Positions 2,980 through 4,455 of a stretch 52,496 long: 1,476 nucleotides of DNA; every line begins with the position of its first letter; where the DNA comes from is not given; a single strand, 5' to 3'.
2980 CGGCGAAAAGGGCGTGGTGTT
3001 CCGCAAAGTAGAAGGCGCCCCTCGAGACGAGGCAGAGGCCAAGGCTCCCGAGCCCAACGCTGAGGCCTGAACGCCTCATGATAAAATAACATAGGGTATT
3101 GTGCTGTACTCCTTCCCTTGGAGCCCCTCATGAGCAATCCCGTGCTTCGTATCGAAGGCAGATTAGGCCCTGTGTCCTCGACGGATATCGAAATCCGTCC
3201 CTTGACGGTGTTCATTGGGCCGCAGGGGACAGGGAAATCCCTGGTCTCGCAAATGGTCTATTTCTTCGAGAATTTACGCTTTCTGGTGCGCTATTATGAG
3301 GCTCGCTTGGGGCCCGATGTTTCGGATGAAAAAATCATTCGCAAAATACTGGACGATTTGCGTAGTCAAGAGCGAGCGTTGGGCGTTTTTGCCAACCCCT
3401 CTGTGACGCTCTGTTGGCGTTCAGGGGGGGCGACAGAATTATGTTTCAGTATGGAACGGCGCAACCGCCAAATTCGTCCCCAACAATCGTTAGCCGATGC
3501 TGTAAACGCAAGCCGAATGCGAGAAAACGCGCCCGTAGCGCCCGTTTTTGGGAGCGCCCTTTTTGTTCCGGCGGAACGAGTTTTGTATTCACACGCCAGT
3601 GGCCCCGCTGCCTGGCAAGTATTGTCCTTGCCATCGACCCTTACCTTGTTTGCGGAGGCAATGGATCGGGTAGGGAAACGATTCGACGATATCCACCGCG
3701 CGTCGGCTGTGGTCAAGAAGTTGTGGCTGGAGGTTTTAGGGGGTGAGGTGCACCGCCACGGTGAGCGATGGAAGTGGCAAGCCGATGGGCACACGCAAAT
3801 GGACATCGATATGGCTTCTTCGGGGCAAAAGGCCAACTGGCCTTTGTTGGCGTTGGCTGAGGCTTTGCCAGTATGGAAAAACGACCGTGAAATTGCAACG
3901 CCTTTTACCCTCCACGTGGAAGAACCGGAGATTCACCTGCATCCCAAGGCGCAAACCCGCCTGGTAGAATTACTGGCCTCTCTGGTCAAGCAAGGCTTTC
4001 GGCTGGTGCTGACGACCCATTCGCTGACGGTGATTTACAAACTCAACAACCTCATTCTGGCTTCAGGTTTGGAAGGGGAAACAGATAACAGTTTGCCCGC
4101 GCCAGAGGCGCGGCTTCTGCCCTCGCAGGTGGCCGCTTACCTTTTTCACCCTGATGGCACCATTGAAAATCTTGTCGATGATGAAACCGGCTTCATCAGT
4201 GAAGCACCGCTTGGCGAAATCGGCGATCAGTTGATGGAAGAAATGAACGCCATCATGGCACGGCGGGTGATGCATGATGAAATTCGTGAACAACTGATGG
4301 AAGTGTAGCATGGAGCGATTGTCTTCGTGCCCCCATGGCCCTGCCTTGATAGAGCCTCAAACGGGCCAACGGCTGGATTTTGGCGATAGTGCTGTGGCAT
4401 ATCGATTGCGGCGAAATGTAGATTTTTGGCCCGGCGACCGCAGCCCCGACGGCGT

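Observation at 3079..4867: Orphan two-gene cassette between clpC and frr: OLD/Septu/PARIS-type ABC ATPase plus a tightly coupled PD-(D/E)xK-like protein (candidate defence system)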

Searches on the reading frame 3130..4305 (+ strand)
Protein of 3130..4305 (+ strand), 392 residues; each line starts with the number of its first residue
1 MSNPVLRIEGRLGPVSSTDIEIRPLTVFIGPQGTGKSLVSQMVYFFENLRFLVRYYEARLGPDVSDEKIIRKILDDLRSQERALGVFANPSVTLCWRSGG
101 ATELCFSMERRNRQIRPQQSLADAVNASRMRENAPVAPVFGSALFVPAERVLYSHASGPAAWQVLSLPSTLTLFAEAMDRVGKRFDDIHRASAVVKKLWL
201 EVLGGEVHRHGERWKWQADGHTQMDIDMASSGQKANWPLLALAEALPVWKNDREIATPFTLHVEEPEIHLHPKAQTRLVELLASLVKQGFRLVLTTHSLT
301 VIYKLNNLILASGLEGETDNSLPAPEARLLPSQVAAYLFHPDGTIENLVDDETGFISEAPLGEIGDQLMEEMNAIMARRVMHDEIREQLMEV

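Call 3: search_protein_families(library=pfam, proteins=[window:3130-4305:+], max_evalue=1)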
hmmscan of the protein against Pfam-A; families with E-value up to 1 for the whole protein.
window:3130-4305:+ (392 aa): 4 families
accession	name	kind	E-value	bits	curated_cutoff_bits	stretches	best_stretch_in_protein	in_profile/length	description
PF13175.12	AAA_15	-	1.9e-16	61.1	32.1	2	251-302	322-374/374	AAA ATPase domain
PF13304.12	AAA_21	-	7.8e-13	49.6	27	1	250-301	259-302/304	AAA domain, putative AbiEii toxin, Type IV TA system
PF14532.12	Sigma54_activ_2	-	0.044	14.5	25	0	23-43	20-41/138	Sigma-54 interaction domain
PF13401.12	AAA_22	-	0.16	12.7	27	1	25-83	7-64/130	AAA domain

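Call 4: search_protein_families(library=padloc, proteins=[window:3130-4305:+], max_evalue=1)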
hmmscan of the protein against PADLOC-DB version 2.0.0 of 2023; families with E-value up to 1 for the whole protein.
window:3130-4305:+ (392 aa): 111 families (the best 25 are shown)
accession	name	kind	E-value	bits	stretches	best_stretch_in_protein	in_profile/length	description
PDLC02979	AriA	-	3.9e-19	67.7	2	225-302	296-373/373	-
PDLC04710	PDC-M56A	-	7.5e-18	62.7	2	222-302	205-285/382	-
PDLC03878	NsnB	-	1.5e-17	62.4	2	261-361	240-329/345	-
PDLC04033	PD-T4-4_A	-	4.4e-17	60.4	2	181-319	255-387/460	-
PDLC04032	PD-T4-4_A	-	8.6e-16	55.9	2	260-355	349-446/474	-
PDLC02980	AriA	-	3.8e-14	51.4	2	260-302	261-303/304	-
PDLC04562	PDC-M29A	-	6.3e-14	50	2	262-319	276-335/410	-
PDLC04664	PDC-M47A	-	5.1e-13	46.8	1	261-310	325-374/461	-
PDLC04214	HEC-02A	-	8.6e-13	46.3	1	22-307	21-287/338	-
PDLC04176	HEC-01A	-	1.1e-11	42.8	2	261-319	280-340/371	-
PDLC04175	HEC-01A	-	4.5e-10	37.1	2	257-311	268-323/363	-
PDLC02915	ATPase-Toprim_I-B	-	4.8e-10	36.9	2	226-303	226-300/623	-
PDLC02358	Old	-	8.5e-10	36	1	254-302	281-329/578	Old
PDLC04707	PDC-M55A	-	1.1e-09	35.8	1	263-309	309-356/421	-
PDLC00099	GajA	-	1.7e-09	35.2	1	261-312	302-356/626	AAA ATPase domain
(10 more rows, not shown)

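Call 5: search_protein_families(library=ncbifam, proteins=[window:3130-4305:+], max_evalue=1)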
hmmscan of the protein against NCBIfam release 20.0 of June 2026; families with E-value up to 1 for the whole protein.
window:3130-4305:+ (392 aa): 27 families (the best 25 are shown)
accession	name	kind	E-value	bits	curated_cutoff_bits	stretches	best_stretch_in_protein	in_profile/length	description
NF038234.1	retron_eff_Eco8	equivalog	1.8e-06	26.9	250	1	251-302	267-325/679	retron Eco8 family effector endonuclease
NF041760.1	PtuA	equivalog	0.00027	20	500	1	263-303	382-421/524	retron Ec78 anti-phage system effector ATPase PtuA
TIGR00972.1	3a0107s01c2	equivalog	0.00074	18.9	343.2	1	258-304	163-208/248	phosphate ABC transporter ATP-binding protein PstB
TIGR02673.1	FtsE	equivalog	0.0012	18.5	264.85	1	255-307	153-205/214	cell division ATP-binding protein FtsE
NF010159.0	PRK13638.1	equivalog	0.0016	17.9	489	1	261-308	158-205/271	energy-coupling factor ABC transporter ATP-binding protein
NF047739.1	antiphage_MADS3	equivalog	0.0018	17.5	420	1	258-304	337-381/427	methylation-associated defense system AAA family ATPase MAD3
NF010059.0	PRK13536.1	equivalog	0.0024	16.7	549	1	255-300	190-235/342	nodulation factor ABC transporter ATP-binding protein NodI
TIGR01188.1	drrA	subfamily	0.0027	17.1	312.45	1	255-305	140-190/302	daunorubicin resistance ABC transporter, ATP-binding protein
TIGR01166.1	cbiO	subfamily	0.0048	16.4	211.8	1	258-299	146-187/190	cobalt ABC transporter, ATP-binding protein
TIGR01288.1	nodI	equivalog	0.0048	16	424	1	255-300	151-196/303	nodulation factor ABC transporter ATP-binding protein NodI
TIGR04521.1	ECF_ATPase_2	equivalog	0.005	16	330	1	258-309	163-215/279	energy-coupling factor transporter ATPase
NF002981.0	PRK03695.1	equivalog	0.008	15.5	281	0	261-304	159-202/253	vitamin B12 ABC transporter ATP-binding protein BtuD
TIGR03873.1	F420-0_ABC_ATP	hypoth_equivalog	0.0081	15.4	372.4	1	258-305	156-203/256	putative F420-0 ABC transporter ATP-binding protein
TIGR00630.1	uvra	equivalog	0.022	12.9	729.8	1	264-311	856-902/924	excinuclease ABC subunit UvrA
NF010060.0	PRK13537.1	equivalog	0.026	13.4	521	1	255-301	162-208/314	nodulation factor ABC transporter ATP-binding protein NodI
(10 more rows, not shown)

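Call 8: search_protein_families(library=phrogs, proteins=[window:3130-4305:+], max_evalue=1)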
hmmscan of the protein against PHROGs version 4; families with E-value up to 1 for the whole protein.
window:3130-4305:+ (392 aa): 12 families
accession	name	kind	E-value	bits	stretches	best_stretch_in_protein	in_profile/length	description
phrog_14430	-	unknown function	3.6e-16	60.4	2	261-310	341-390/444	-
phrog_4747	-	unknown function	1.2e-10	42.1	1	236-298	312-375/610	-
phrog_3940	-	unknown function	5.1e-10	39.8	1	221-307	217-304/537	-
phrog_13167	-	unknown function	7.1e-10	39.3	1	257-315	337-395/477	-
phrog_21420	-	unknown function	1.1e-06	28.5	1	261-307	529-575/654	-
phrog_8323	-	unknown function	1.2e-06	28.4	1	262-306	326-369/623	-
phrog_9802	-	unknown function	1.2e-05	25.6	1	219-307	246-333/438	-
phrog_7507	-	unknown function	3.2e-05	24.4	1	185-305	336-453/483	-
phrog_21263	-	unknown function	0.053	12.5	1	263-309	854-900/940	-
phrog_8066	-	unknown function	0.15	11.8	1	263-302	389-429/522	-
phrog_37571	-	unknown function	0.2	13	1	129-193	9-65/69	-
phrog_5836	-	unknown function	0.59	9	1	260-302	308-350/1071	-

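Call 9: search_solved_structures(query=window:3130-4305:+, max_evalue=1)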
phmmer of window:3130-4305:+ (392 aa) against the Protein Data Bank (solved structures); distinct sequences matched with E-value up to 1: 26.
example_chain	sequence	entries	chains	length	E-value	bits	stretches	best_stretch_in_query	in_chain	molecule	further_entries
6n9l_A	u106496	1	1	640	5.7e-05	25.3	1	253-317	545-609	UvrABC system protein A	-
3pih_A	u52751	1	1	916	0.00018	23.6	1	253-317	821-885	UvrABC system protein A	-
9u9y_A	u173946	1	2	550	0.00058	22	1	196-307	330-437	AAA family ATPase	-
9kjx_B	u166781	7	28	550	0.00062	21.9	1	196-307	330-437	AAA family ATPase | Retron I-A effector PtuA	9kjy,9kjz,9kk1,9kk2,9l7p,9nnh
9vkz_A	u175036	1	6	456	0.00076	21.6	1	195-304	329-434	Retron Ec78 probable ATPase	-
9vh1_D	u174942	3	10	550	0.00091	21.4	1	195-306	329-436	Retron Ec78 probable ATPase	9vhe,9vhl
6p74_A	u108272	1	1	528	0.0015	20.7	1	260-299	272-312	Putative ATP-dependent endonuclease of the OLD family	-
9nnb_C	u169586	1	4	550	0.0016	20.5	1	196-307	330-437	Retron I-A effector PtuA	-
9n69_A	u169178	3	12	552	0.002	20.2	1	219-307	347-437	AAA family ATPase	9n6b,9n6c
9nnk_C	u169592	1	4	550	0.014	17.4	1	197-307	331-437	Retreon I-A effector PtuA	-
2vf7_A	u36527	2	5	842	0.051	15.6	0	263-341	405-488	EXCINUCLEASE ABC, SUBUNIT A. | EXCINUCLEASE ABC SUBUNIT A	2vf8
22bu_B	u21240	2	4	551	0.053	15.5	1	226-302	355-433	AAA family ATPase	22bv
9gxk_A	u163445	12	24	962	0.11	14.5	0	260-327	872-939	UvrABC system protein A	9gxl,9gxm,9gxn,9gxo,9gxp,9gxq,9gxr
9gxw_A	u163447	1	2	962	0.11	14.4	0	260-327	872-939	UvrABC system protein A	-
9gxu_A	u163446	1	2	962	0.12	14.4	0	260-327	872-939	UvrABC system protein A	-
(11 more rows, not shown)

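Call 18: find_homologous_proteins(query=window:3130-4305:+, max_evalue=0.00001)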
Query window:3130-4305:+ (392 aa): 253 proteins with E <= 0.00001 among 8000 candidates; the best 120 are listed.
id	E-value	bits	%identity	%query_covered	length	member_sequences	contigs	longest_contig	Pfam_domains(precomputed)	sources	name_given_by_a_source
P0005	3.1e-252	854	97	100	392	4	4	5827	PF13175.13,PF13304.13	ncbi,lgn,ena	-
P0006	1.2e-203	694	81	96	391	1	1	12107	PF13175.13,PF13304.13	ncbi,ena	-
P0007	6.7e-201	685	81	97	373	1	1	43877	PF13175.13,PF13304.13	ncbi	-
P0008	3.8e-118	413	54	95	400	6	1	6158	PF13175.13,PF13304.13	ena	-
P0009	2.7e-117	410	53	95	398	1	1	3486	PF13175.13,PF13304.13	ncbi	-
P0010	5.1e-117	409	54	95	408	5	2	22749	PF13175.13,PF13304.13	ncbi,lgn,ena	-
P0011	7.7e-117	408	52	95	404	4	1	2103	PF13175.13,PF13304.13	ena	-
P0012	3.0e-115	403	51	97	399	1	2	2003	PF13175.13,PF13304.13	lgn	-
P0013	1.9e-113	397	50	96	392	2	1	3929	PF13175.13,PF13304.13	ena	-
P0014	1.6e-112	394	51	96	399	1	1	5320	PF13175.13,PF13304.13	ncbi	-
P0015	1.2e-111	391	50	96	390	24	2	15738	PF13175.13,PF13304.13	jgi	jgi:hypothetical protein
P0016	9.2e-111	388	51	96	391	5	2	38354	PF13175.13,PF13304.13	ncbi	ncbi:MAG: AAA family ATPase [Anaerolineae bacterium]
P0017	3.5e-110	386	50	96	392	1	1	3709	PF13175.13,PF13304.13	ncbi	-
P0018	9.4e-110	385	51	95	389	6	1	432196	PF13175.13,PF13304.13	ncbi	-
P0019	1.4e-107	378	49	96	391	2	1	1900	PF13175.13,PF13304.13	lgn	-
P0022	7.9e-107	375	50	96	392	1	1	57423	PF13175.13,PF13304.13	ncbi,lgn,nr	ncbi:MAG: ATP-binding protein [Thermoflexales bacterium]|nr:ATP-binding protein [Thermoflexales bact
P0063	3.4e-84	301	44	94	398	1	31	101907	PF13175.13,PF13304.13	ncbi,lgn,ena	-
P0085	6.2e-80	287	42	95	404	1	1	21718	PF13175.13,PF13304.13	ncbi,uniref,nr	ncbi:AAA family ATPase [Archangium sp.]|uniref:AAA family ATPase n=1 Tax=Archangium sp. TaxID=187262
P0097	2.0e-77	279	40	94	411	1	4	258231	PF13175.13,PF13304.13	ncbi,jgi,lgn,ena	jgi:hypothetical protein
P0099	5.0e-77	277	42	94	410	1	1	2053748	PF13175.13,PF13304.13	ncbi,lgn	ncbi:MAG: ATP-binding protein [Polyangia bacterium]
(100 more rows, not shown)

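Call 19: find_encoding_contigs(protein=P0018, flank=6000, max_places=2)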
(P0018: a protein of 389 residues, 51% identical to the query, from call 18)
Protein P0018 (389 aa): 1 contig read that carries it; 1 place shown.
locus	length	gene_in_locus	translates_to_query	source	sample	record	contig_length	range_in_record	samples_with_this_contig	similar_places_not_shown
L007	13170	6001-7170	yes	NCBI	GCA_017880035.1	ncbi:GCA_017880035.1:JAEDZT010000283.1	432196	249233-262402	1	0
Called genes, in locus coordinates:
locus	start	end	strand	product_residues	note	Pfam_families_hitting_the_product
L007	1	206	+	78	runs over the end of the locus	-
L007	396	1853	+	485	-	PF21799:MurD-like_N, PF08245:Mur_ligase_M, PF02875:Mur_ligase_C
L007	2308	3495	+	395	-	PF01098:FTSW_RODA_SPOVE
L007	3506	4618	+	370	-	PF03033:Glyco_transf_28, PF04101:Glyco_tran_28_C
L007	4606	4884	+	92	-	PF03683:UPF0175, PF24001:DUF7317 (weak)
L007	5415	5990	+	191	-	PF02674:Colicin_V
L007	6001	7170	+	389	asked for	PF13304:AAA_21 (weak), PF13175:AAA_15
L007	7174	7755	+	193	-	-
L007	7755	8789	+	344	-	PF01225:Mur_ligase, PF08245:Mur_ligase_M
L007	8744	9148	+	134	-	PF02875:Mur_ligase_C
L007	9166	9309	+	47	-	-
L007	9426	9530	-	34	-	-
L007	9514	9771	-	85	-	-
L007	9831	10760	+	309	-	PF01565:FAD_binding_4, PF02873:MurB_C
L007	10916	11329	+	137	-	PF13366:PDDEXK_3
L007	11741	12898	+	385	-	PF01820:Dala_Dala_lig_N, PF02786:CPSase_L_D2, PF02222:ATP-grasp, PF07478:Dala_Dala_lig_C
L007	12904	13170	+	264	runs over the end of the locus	PF04326:SLFN_AlbA_2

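Call 20: find_encoding_contigs(protein=P0022, flank=6000, max_places=2)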
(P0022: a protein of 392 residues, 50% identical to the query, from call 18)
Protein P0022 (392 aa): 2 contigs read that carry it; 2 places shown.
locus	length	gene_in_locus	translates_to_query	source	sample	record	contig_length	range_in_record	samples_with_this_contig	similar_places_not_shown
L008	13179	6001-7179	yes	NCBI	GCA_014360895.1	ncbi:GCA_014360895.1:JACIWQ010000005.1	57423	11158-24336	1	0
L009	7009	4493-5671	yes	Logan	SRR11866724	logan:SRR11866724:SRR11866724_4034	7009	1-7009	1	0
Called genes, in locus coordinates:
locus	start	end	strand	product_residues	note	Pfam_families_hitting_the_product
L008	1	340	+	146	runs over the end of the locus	PF01850:PIN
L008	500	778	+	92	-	PF04014:MazE_antitoxin (weak)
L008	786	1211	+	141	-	PF13470:PIN_3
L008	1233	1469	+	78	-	-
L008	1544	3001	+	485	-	PF21799:MurD-like_N, PF08245:Mur_ligase_M, PF02875:Mur_ligase_C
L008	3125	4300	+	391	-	PF01098:FTSW_RODA_SPOVE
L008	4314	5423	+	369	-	PF03033:Glyco_transf_28, PF04101:Glyco_tran_28_C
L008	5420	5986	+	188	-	PF02674:Colicin_V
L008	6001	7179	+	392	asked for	PF13175:AAA_15, PF13304:AAA_21 (weak)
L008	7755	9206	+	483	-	PF01225:Mur_ligase, PF08245:Mur_ligase_M, PF02875:Mur_ligase_C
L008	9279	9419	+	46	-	-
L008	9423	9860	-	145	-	PF01850:PIN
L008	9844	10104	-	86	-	-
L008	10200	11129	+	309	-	PF01565:FAD_binding_4, PF02873:MurB_C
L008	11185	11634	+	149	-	PF13366:PDDEXK_3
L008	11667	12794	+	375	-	PF01820:Dala_Dala_lig_N, PF02786:CPSase_L_D2, PF02222:ATP-grasp, PF07478:Dala_Dala_lig_C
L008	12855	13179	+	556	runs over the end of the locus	PF04326:SLFN_AlbA_2, PF13749:HATPase_c_4, PF22168:DIP2311-like_C (weak)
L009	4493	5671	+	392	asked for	PF13175:AAA_15, PF13304:AAA_21 (weak)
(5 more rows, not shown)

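Call 21: find_encoding_contigs(protein=P0085, flank=6000, max_places=2)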
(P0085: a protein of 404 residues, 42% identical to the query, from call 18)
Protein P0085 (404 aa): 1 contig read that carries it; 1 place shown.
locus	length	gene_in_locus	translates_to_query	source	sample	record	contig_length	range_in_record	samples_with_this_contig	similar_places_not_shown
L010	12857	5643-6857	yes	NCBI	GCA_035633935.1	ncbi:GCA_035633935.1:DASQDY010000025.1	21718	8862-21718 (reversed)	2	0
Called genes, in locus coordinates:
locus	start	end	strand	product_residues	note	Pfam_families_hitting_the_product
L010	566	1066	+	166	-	PF17957:Big_7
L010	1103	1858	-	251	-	PF03544:TonB_C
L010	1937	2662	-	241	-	PF00072:Response_reg, PF00486:Trans_reg_C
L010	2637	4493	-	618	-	PF00512:HisKA, PF02518:HATPase_c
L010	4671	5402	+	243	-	PF00730:HhH-GPD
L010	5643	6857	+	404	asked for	PF13175:AAA_15, PF13304:AAA_21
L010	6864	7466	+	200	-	-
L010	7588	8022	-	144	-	-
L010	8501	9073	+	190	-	-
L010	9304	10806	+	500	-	PF00027:cNMP_binding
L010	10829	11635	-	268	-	PF03476:MOSC_N, PF03473:MOSC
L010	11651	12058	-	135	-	PF00903:Glyoxalase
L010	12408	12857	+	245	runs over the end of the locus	PF01507:PAPS_reduct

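Call 57: find_related_loci(query=A3, collection=metagenome_contigs, flank=4000)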
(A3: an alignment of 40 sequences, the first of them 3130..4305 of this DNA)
Query A3 (392 aa) in metagenome_contigs; peptide patterns used: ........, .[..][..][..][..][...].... (x = any residue, [..] = any of these).
600 stretches matched a pattern (row limit reached: there are more); 390 encode a relative of the query (tblastn E <= 1e-3); the best 80 are kept; 80 distinct loci.
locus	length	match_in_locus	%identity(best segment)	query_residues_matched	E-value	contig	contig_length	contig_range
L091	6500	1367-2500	54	5-376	1e-118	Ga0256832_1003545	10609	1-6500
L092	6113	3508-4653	50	1-375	5e-116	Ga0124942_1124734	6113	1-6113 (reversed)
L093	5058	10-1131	50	10-373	2e-111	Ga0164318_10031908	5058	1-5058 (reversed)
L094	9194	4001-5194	45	6-373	1e-100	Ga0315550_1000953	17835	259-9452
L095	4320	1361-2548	46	1-375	9e-100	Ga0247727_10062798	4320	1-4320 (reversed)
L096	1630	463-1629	43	9-386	4e-98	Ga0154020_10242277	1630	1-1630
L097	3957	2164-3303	41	10-375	4e-89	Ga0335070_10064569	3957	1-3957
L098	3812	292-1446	40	10-375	1e-75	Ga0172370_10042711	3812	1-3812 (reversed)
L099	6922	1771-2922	41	5-380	2e-75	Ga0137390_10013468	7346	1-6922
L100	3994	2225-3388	40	10-377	4e-74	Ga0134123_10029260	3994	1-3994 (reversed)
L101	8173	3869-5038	40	5-386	2e-73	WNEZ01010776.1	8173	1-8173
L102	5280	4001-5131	40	9-378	2e-72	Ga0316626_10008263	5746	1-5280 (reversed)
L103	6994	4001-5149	39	8-375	4e-70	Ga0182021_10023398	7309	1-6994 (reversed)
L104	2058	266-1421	44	9-390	1e-72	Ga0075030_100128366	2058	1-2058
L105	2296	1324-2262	39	9-311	7e-65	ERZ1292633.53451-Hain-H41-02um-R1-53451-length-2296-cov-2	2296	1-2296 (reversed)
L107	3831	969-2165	35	6-381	4e-53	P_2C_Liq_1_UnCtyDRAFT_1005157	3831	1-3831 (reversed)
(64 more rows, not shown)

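Call 58: find_related_loci(query=A3, collection=viral_contigs, flank=5000)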
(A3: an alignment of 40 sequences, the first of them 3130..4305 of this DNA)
Query A3 (392 aa) in viral_contigs; peptide patterns used: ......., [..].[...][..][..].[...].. (x = any residue, [..] = any of these).
54 stretches matched a pattern; 5 encode a relative of the query (tblastn E <= 1e-3); 5 distinct loci.
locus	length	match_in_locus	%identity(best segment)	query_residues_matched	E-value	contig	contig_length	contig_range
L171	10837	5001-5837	24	6-302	2e-8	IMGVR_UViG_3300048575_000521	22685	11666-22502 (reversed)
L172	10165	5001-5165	40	263-318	7e-6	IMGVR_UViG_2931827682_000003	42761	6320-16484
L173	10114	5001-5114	45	263-302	2e-5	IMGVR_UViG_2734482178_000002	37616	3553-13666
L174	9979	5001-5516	26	120-302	5e-5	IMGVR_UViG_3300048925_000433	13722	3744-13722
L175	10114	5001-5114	45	263-302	6e-5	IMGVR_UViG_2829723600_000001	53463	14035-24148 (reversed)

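Call 60: find_encoding_contigs(protein=P0099, flank=10000, max_places=1)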
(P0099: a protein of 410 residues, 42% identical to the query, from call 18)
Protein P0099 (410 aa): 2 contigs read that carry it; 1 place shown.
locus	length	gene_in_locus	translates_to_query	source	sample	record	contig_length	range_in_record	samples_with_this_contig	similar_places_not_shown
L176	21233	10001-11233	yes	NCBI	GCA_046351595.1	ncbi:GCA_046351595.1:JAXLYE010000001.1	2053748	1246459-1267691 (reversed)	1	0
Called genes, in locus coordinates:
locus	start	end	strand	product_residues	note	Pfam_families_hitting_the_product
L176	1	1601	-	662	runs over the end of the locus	PF13103:TonB_2, PF03544:TonB_C (weak)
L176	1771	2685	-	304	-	PF02899:Phage_int_SAM_1, PF00589:Phage_integrase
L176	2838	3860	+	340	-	-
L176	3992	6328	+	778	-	PF07676:PD40 (faint), PF26549:Tricorn_N (faint), PF00930:DPPIV_N, PF12146:Hydrolase_4 (faint), PF02129:Peptidase_S15 (weak), PF20434:BD-FAE (faint), PF00326:Peptidase_S9, PF01738:DLH (weak)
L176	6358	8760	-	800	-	PF04326:SLFN_AlbA_2, PF13749:HATPase_c_4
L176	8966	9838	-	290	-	-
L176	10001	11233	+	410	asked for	PF13304:AAA_21, PF13175:AAA_15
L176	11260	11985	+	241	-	-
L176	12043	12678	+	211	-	-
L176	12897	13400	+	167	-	PF00111:Fer2, PF01799:Fer2_2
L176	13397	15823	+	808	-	PF01315:Ald_Xan_dh_C, PF02738:MoCoBD_1, PF20256:MoCoBD_2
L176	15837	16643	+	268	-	PF00941:FAD_binding_5, PF03450:CO_deh_flav_C (weak)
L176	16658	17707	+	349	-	PF13191:AAA_16 (weak), PF00004:AAA, PF07726:AAA_3 (faint), PF07728:AAA_5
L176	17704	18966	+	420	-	PF05762:VWA_CoxE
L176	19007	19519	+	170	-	PF10698:DUF2505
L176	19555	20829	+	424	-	PF03600:CitMHS, PF02040:ArsB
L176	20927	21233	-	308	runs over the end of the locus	PF01063:Aminotran_4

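Call 61: find_encoding_contigs(protein=P0097, flank=10000, max_places=1)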
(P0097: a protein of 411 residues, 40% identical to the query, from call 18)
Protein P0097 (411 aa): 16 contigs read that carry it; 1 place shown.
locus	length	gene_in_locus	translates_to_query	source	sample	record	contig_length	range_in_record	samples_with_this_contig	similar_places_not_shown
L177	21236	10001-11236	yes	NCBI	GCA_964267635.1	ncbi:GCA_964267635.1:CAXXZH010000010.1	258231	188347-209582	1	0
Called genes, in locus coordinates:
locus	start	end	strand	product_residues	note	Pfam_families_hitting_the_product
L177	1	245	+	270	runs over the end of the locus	PF01852:START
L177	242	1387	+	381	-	PF02746:MR_MLE_N, PF13378:MR_MLE_C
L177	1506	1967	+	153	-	-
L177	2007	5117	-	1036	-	PF00873:ACR_tran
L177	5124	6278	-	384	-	PF25919:BSH_CusB (faint), PF25917:BSH_RND, PF25973:BSH_CzcB, PF25876:HH_MFP_RND (weak), PF25944:Beta-barrel_RND, PF25954:Beta-barrel_RND_2, PF25989:YknX_C (faint)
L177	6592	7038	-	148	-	-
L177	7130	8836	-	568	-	PF00069:Pkinase, PF07714:PK_Tyr_Ser-Thr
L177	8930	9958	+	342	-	PF10672:Methyltrans_SAM, PF03602:Cons_hypoth95 (weak)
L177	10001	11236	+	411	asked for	PF13175:AAA_15, PF13304:AAA_21 (weak)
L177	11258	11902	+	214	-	-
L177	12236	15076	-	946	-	PF00069:Pkinase, PF07714:PK_Tyr_Ser-Thr, PF00069:Pkinase, PF13424:TPR_12, PF24885:TPR_NPHP3 (weak), PF13374:TPR_10, PF24885:TPR_NPHP3, PF13424:TPR_12, +6 more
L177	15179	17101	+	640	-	PF13620:CarboxypepD_reg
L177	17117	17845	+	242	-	PF00149:Metallophos, PF12850:Metallophos_2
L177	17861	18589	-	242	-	PF06414:Zeta_toxin (weak), PF01121:CoaE (faint), PF01935:DUF87 (weak), PF00485:PRK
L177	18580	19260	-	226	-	PF20582:UPF0758_N, PF04002:RadC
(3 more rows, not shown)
